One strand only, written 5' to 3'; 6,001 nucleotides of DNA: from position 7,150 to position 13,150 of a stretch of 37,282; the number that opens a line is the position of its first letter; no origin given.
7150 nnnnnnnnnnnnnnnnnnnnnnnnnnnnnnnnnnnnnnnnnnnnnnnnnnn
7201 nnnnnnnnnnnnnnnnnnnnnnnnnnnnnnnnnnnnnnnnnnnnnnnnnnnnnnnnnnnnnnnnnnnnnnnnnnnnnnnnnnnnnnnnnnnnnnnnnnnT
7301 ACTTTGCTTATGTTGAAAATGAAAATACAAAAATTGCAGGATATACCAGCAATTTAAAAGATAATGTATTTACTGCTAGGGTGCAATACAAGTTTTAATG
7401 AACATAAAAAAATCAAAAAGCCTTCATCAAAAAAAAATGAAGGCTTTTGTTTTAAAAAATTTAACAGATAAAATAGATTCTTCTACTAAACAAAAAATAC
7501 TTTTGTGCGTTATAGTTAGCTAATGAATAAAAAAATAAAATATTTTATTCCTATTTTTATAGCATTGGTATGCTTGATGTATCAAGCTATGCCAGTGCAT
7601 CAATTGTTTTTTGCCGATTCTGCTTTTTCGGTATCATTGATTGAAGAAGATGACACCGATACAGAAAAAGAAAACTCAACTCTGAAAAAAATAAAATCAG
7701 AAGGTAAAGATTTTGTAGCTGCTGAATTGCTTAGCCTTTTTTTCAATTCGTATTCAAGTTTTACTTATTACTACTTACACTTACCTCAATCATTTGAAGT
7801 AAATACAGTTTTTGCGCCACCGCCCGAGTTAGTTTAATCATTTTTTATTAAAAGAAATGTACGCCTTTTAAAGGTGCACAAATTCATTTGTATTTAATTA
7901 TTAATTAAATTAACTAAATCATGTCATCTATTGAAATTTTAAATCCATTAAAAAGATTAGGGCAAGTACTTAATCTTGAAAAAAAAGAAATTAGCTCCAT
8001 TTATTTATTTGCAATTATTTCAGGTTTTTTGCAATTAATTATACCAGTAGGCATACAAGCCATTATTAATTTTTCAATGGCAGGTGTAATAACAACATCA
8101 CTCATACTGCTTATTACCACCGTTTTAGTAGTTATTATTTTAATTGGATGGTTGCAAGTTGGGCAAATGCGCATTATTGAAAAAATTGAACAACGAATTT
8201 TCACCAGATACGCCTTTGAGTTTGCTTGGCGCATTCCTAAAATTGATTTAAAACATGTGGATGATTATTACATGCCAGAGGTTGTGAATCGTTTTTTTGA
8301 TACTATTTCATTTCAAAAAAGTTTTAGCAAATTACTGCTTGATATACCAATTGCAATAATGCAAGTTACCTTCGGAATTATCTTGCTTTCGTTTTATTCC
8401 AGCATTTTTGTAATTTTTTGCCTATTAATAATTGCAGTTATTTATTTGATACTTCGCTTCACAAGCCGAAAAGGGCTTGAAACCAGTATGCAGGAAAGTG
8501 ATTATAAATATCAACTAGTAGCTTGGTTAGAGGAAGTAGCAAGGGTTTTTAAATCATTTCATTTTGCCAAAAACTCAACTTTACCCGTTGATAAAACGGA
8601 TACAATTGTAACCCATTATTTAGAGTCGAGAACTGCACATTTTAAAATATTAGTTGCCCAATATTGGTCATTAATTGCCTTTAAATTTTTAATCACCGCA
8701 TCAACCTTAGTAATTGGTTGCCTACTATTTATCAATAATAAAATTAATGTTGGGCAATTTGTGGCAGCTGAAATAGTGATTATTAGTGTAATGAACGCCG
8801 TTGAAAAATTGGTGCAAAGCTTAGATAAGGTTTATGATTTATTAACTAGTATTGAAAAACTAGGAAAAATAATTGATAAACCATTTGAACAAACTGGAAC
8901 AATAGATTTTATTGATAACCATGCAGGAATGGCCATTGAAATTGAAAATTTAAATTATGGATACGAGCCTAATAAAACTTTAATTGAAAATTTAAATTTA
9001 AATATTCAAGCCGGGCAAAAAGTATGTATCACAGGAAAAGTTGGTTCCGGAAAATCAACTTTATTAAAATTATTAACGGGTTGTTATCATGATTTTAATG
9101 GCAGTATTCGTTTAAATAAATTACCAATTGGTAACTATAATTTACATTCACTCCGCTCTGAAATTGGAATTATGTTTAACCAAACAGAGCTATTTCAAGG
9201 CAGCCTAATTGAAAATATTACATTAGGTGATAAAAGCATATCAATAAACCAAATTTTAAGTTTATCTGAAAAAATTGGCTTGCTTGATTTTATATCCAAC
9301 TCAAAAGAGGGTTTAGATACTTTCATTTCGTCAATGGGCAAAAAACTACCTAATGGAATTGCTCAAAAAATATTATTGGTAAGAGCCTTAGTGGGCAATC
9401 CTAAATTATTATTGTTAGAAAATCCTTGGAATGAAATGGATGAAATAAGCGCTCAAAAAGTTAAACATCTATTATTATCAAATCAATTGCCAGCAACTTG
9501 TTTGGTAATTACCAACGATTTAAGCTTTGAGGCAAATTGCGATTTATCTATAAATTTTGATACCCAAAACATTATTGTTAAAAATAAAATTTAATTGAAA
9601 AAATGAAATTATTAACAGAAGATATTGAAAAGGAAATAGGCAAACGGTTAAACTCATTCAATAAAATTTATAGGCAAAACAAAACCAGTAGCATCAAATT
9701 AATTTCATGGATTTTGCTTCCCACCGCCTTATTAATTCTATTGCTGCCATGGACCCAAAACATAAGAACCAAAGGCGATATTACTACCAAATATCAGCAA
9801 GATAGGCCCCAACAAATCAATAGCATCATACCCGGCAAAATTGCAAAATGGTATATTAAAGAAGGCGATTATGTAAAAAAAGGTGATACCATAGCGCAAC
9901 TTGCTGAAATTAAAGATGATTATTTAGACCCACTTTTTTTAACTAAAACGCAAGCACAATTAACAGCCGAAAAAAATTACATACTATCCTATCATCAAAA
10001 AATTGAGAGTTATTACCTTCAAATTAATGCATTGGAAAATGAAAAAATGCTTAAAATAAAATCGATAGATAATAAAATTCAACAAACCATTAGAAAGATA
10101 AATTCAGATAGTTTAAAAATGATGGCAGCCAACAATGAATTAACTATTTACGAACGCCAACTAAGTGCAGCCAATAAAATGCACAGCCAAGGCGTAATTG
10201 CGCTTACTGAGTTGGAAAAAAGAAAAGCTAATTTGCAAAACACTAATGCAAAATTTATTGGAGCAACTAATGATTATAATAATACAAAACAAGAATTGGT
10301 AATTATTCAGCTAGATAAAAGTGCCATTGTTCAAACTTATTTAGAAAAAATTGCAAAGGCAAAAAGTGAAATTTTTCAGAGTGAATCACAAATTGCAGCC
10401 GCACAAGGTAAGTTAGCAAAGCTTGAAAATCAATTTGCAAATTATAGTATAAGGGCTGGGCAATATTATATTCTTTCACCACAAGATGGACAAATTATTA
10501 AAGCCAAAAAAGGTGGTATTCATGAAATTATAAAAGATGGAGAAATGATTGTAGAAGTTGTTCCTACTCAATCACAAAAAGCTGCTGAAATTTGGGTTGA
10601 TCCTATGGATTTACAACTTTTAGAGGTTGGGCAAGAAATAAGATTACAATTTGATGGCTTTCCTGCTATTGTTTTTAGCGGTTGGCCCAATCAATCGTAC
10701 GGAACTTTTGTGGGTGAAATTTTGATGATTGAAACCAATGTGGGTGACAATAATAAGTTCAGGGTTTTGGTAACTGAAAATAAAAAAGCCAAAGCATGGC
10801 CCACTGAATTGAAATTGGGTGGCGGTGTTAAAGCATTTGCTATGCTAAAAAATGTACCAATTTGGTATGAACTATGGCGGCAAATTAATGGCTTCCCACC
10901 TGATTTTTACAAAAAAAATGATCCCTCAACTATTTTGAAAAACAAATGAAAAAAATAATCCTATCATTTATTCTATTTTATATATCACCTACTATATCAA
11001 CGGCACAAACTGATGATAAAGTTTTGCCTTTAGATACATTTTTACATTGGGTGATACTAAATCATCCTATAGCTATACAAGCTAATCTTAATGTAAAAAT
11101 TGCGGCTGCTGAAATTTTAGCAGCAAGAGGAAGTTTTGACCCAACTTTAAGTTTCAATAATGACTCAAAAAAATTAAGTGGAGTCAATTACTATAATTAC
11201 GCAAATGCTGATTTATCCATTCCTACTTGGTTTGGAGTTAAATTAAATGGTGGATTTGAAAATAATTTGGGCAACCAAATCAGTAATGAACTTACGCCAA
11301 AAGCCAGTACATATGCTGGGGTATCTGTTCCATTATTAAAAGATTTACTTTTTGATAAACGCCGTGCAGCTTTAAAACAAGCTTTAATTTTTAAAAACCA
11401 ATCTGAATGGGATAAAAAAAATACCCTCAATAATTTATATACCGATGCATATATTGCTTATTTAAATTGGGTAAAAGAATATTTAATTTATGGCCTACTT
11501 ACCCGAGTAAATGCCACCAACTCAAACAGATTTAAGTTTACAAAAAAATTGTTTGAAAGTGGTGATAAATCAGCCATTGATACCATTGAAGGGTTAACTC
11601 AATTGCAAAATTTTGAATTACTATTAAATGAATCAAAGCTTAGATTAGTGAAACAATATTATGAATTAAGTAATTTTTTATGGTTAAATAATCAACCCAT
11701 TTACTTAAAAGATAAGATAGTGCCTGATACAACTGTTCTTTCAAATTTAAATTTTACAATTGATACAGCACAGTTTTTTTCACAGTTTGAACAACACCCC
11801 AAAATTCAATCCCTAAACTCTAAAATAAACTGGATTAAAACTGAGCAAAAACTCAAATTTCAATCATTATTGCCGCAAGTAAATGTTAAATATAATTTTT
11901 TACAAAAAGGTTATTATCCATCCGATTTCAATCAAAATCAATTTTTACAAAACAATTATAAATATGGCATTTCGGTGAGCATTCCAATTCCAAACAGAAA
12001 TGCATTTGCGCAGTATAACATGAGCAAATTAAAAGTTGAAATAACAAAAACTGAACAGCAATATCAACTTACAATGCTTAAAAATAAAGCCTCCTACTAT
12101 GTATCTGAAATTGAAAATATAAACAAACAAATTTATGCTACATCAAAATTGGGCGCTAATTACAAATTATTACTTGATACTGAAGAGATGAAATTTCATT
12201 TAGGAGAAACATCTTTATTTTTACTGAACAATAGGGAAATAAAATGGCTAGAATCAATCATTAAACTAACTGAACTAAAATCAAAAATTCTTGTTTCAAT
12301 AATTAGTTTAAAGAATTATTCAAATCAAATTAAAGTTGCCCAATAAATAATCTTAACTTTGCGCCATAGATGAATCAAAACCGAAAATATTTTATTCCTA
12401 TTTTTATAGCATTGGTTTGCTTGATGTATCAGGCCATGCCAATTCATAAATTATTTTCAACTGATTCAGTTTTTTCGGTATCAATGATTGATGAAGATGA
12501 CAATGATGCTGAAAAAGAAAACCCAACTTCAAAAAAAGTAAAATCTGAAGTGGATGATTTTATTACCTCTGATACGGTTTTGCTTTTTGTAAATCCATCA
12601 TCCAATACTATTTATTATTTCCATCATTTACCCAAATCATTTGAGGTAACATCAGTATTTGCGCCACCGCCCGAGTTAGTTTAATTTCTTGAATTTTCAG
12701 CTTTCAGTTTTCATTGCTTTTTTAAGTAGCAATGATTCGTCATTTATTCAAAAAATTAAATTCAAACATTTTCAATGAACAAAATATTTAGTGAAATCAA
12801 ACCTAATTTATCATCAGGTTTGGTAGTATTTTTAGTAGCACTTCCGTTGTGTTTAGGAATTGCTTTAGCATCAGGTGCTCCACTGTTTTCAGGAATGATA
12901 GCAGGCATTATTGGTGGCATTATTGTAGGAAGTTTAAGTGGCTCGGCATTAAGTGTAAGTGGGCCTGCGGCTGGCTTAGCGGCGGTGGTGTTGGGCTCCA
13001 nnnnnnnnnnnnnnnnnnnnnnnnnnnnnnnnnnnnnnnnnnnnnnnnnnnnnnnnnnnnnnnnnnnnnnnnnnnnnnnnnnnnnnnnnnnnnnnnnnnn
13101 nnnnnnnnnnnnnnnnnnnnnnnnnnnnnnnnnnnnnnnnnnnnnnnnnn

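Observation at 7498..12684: Tripartite ABC-HlyD-TolC exporter bracketed by two paralogous 104-aa proteins of unrecognised family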

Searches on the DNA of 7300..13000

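Call 38: search_rna_families(source=window, start=7300, end=13000, threshold=evalue, max_evalue=1)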
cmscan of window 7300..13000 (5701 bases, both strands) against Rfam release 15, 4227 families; matches with E-value up to 1: 2.
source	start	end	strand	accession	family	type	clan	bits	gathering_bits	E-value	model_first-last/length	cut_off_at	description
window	7366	7453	+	RF00506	Thr_leader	Cis-reg; leader;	-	23.8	55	0.36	1-118/118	no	Threonine operon leader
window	10726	10792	+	RF02111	IS009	Gene;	-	17.1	117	0.96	1-199/199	no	IS009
